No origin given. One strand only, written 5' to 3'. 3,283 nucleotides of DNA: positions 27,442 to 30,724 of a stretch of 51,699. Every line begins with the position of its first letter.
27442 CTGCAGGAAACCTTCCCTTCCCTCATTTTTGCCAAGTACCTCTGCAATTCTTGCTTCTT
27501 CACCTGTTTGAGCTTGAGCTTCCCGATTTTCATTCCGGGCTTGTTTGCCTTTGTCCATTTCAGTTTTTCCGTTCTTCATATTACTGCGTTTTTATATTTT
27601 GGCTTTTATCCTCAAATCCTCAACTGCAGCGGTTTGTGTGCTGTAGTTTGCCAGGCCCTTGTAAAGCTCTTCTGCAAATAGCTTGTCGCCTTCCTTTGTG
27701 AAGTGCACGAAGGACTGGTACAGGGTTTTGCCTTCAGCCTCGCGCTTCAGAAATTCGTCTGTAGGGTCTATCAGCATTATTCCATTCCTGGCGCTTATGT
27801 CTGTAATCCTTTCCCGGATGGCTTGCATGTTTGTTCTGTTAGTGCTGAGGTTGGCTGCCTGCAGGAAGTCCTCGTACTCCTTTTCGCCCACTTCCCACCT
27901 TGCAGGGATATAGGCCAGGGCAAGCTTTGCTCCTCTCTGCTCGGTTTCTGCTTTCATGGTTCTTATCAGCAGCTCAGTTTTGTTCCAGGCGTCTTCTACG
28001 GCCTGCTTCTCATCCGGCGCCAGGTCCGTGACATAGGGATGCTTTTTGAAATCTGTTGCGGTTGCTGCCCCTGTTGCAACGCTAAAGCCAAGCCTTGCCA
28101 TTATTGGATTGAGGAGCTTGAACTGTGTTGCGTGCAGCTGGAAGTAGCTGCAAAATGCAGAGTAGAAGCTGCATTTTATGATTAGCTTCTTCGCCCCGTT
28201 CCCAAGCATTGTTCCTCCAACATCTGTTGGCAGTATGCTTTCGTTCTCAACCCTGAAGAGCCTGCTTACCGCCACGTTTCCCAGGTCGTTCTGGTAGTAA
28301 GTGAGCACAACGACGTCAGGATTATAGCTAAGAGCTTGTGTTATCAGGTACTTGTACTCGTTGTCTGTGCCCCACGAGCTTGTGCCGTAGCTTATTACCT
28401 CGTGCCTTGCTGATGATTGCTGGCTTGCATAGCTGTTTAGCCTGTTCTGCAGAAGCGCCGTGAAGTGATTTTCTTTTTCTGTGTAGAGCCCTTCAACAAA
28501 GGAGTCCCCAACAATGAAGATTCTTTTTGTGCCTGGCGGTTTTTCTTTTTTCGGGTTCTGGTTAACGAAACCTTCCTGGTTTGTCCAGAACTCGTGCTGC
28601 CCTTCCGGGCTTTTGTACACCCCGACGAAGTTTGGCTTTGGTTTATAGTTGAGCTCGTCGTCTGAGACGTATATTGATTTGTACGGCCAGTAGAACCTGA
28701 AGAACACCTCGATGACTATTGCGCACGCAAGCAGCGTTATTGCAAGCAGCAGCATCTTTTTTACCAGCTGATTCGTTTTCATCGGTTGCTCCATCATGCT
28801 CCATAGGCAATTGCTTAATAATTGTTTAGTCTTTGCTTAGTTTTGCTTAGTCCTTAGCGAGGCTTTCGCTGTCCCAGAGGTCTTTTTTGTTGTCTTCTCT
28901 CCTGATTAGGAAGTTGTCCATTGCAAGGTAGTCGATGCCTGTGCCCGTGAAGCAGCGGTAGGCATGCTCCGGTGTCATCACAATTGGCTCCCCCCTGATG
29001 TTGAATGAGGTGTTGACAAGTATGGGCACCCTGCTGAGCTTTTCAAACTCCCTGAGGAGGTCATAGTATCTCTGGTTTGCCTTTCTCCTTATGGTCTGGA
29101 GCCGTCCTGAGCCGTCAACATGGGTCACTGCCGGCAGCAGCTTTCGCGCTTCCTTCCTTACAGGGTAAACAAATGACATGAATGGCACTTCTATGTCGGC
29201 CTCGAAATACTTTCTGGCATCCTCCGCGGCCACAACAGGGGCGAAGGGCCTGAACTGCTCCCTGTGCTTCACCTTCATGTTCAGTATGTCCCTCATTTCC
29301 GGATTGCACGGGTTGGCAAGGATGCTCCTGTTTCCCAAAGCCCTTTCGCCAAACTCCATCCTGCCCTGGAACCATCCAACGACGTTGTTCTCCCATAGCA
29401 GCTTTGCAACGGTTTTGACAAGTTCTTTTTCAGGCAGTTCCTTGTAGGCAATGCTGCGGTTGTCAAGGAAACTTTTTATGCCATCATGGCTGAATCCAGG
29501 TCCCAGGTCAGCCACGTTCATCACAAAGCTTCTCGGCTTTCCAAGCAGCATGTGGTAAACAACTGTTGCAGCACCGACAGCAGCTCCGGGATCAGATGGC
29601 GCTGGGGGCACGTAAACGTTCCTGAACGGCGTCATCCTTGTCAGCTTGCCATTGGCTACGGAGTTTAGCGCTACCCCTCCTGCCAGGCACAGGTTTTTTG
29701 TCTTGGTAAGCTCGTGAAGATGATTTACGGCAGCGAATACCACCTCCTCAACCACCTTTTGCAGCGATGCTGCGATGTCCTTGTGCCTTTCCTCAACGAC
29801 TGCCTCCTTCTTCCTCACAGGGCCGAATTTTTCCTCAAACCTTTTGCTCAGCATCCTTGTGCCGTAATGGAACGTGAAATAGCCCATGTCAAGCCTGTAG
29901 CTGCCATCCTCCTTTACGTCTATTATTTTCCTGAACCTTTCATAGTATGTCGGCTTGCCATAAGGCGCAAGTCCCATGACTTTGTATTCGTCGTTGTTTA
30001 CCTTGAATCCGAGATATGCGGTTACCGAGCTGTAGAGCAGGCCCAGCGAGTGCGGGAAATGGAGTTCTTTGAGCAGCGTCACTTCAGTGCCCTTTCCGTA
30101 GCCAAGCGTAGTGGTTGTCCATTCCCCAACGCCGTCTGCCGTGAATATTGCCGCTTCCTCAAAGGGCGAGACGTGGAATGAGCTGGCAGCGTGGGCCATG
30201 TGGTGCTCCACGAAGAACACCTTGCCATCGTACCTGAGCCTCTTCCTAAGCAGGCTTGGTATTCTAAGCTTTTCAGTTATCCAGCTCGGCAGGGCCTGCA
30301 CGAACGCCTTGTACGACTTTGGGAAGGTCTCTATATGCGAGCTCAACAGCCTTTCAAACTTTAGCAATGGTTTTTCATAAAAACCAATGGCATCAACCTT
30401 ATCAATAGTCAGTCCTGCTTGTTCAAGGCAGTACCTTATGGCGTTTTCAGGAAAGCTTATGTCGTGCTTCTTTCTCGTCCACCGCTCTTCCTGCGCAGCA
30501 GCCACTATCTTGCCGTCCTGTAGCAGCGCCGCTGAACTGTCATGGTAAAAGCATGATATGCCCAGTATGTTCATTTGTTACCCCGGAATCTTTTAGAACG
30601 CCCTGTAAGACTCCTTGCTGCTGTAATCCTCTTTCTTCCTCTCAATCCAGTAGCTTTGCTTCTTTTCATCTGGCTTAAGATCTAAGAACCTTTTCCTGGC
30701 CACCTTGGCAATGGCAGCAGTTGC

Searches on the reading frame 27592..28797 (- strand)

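Call 7: search_protein_families(library=pfam, proteins=[window:27592-28797:-], max_evalue=0.001)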
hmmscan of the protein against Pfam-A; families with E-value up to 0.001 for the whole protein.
window:27592-28797:- (401 aa): 2 families
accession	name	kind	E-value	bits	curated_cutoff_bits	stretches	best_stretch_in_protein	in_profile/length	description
PF13472.12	Lipase_GDSL_2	-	9.4e-09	36.4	32.9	1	96-176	2-79/178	GDSL-like Lipase/Acylhydrolase family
PF00657.28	Lipase_GDSL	-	1e-05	26.2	23.6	1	93-174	1-91/208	GDSL-like Lipase/Acylhydrolase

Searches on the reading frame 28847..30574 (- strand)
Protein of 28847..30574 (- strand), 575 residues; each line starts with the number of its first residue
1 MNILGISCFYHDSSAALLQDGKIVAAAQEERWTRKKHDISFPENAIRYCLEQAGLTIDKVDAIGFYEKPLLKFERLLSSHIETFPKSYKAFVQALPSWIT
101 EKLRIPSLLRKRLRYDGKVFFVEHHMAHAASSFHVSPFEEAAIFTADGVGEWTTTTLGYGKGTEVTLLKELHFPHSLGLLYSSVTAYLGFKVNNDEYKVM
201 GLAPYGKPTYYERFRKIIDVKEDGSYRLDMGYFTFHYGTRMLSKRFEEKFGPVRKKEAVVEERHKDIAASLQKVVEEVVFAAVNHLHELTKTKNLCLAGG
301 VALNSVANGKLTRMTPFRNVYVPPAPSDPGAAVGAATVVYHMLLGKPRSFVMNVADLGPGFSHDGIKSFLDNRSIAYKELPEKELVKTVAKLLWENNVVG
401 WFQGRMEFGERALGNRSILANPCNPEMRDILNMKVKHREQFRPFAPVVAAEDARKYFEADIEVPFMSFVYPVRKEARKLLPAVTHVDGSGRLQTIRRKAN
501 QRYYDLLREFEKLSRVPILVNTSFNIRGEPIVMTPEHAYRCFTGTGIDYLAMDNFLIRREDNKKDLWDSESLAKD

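Call 7: search_protein_families(library=pfam, proteins=[window:28847-30574:-], max_evalue=0.001)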
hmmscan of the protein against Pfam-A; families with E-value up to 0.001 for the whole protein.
window:28847-30574:- (575 aa): 3 families
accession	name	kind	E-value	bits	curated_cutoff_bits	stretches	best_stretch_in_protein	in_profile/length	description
PF02543.21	Carbam_trans_N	-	2.9e-91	306.9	24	1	3-336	2-345/346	Carbamoyltransferase N-terminus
PF16861.10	Carbam_trans_C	-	1.4e-72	243.2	27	1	390-559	1-170/170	Carbamoyltransferase C-terminus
PF00814.31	TsaD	-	8.4e-07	29.4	24.8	1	256-324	183-251/264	tRNA N6-adenosine threonylcarbamoyltransferase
